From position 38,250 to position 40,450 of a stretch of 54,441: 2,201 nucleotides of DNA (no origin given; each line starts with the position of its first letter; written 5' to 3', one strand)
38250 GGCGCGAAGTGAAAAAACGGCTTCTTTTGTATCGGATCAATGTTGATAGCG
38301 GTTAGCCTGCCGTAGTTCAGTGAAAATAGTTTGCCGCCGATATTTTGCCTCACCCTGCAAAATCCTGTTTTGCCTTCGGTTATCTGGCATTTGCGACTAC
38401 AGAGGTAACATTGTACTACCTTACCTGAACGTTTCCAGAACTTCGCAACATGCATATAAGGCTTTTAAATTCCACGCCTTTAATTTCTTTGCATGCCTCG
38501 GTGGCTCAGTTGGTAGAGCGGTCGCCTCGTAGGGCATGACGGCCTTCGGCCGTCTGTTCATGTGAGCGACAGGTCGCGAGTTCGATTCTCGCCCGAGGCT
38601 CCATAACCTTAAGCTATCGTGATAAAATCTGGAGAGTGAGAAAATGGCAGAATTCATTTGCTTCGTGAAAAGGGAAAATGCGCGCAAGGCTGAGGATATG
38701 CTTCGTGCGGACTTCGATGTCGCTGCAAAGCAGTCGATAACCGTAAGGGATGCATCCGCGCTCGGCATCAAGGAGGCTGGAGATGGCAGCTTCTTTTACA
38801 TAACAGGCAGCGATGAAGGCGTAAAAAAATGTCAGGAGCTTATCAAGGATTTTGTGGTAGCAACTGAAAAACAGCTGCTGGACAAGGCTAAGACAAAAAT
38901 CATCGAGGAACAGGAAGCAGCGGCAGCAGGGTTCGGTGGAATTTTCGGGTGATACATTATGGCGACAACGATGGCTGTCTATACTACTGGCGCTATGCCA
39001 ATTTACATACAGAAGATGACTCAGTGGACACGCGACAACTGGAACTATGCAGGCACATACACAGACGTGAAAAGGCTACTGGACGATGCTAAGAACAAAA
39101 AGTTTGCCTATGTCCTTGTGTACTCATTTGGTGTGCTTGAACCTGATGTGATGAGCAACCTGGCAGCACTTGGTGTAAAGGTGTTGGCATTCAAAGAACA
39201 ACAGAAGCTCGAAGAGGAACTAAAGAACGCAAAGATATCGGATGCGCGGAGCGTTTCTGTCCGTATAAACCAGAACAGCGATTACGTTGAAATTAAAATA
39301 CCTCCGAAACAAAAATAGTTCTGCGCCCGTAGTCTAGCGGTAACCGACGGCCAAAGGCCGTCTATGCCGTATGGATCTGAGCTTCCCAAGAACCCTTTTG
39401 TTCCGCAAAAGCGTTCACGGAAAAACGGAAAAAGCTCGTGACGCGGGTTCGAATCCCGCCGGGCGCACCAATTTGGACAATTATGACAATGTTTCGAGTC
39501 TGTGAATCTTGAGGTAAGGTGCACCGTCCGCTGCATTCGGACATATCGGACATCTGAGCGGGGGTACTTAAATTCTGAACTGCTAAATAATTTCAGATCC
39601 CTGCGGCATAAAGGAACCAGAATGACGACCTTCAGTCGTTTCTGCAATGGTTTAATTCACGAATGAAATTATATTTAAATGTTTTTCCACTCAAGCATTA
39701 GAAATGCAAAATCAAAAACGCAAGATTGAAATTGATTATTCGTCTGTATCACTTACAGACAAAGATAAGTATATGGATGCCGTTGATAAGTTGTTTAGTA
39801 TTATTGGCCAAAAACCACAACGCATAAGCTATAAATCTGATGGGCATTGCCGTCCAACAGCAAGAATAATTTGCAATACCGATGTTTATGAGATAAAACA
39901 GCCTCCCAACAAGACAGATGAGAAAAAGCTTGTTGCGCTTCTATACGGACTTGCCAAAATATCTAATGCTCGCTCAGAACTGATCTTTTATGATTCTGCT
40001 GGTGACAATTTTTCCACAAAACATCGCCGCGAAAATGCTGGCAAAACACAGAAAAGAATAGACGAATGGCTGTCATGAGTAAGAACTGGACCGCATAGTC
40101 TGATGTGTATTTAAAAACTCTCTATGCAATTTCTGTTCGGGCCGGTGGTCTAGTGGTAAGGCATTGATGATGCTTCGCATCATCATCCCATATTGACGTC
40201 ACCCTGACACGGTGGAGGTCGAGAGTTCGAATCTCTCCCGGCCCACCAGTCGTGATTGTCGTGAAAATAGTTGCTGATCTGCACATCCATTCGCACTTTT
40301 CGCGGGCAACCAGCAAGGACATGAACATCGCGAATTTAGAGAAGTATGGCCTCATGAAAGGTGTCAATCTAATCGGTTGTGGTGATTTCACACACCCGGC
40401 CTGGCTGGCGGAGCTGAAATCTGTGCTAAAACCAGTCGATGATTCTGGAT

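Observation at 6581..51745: A recurrent GAC(G/A)NCC-loop-GGNCGUC hairpin module confined to RNA genes, introns and leaders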

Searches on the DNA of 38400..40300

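Call 11: search_rna_families(source=window, start=38400, end=40300, threshold=evalue, max_evalue=5, show_alignments=6)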
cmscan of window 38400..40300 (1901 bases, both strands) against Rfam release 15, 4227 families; matches with E-value up to 5: 9.
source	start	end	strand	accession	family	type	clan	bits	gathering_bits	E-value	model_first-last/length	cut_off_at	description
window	38495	38600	+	RF00005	tRNA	Gene; tRNA;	CL00001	58.2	29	1.6e-11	1-71/71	no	tRNA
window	40139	40245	+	RF00005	tRNA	Gene; tRNA;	CL00001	55.6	29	8.5e-11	1-71/71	no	tRNA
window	39323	39467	+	RF00005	tRNA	Gene; tRNA;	CL00001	38.6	29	4.1e-06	1-71/71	no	tRNA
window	39630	39731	-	RF00471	snosnR48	Gene; snRNA; snoRNA; CD-box;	CL00066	27.2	60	1.7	1-105/105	no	Small nucleolar RNA snR48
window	38524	38601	-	RF04354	Plastid-ycf2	Cis-reg;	-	24.5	65.7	0.034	1-75/75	no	Plastid-ycf2 5UTR RNA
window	39411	39468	-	RF04354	Plastid-ycf2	Cis-reg;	-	22.7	65.7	0.1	1-75/75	no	Plastid-ycf2 5UTR RNA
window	39407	39763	+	RF04321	tmRNA_permuted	Gene;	-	20.8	47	0.11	1-213/213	no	permuted transfer-messenger RNA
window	39406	39461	-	RF04351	Plastid-psbl-rps4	Cis-reg;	-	19.5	68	0.59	1-53/53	no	Plastid-psbl-rps4 3UTR RNA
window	40221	40237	-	RF04351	Plastid-psbl-rps4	Cis-reg;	-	16.7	68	3.5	9-25/53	no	Plastid-psbl-rps4 3UTR RNA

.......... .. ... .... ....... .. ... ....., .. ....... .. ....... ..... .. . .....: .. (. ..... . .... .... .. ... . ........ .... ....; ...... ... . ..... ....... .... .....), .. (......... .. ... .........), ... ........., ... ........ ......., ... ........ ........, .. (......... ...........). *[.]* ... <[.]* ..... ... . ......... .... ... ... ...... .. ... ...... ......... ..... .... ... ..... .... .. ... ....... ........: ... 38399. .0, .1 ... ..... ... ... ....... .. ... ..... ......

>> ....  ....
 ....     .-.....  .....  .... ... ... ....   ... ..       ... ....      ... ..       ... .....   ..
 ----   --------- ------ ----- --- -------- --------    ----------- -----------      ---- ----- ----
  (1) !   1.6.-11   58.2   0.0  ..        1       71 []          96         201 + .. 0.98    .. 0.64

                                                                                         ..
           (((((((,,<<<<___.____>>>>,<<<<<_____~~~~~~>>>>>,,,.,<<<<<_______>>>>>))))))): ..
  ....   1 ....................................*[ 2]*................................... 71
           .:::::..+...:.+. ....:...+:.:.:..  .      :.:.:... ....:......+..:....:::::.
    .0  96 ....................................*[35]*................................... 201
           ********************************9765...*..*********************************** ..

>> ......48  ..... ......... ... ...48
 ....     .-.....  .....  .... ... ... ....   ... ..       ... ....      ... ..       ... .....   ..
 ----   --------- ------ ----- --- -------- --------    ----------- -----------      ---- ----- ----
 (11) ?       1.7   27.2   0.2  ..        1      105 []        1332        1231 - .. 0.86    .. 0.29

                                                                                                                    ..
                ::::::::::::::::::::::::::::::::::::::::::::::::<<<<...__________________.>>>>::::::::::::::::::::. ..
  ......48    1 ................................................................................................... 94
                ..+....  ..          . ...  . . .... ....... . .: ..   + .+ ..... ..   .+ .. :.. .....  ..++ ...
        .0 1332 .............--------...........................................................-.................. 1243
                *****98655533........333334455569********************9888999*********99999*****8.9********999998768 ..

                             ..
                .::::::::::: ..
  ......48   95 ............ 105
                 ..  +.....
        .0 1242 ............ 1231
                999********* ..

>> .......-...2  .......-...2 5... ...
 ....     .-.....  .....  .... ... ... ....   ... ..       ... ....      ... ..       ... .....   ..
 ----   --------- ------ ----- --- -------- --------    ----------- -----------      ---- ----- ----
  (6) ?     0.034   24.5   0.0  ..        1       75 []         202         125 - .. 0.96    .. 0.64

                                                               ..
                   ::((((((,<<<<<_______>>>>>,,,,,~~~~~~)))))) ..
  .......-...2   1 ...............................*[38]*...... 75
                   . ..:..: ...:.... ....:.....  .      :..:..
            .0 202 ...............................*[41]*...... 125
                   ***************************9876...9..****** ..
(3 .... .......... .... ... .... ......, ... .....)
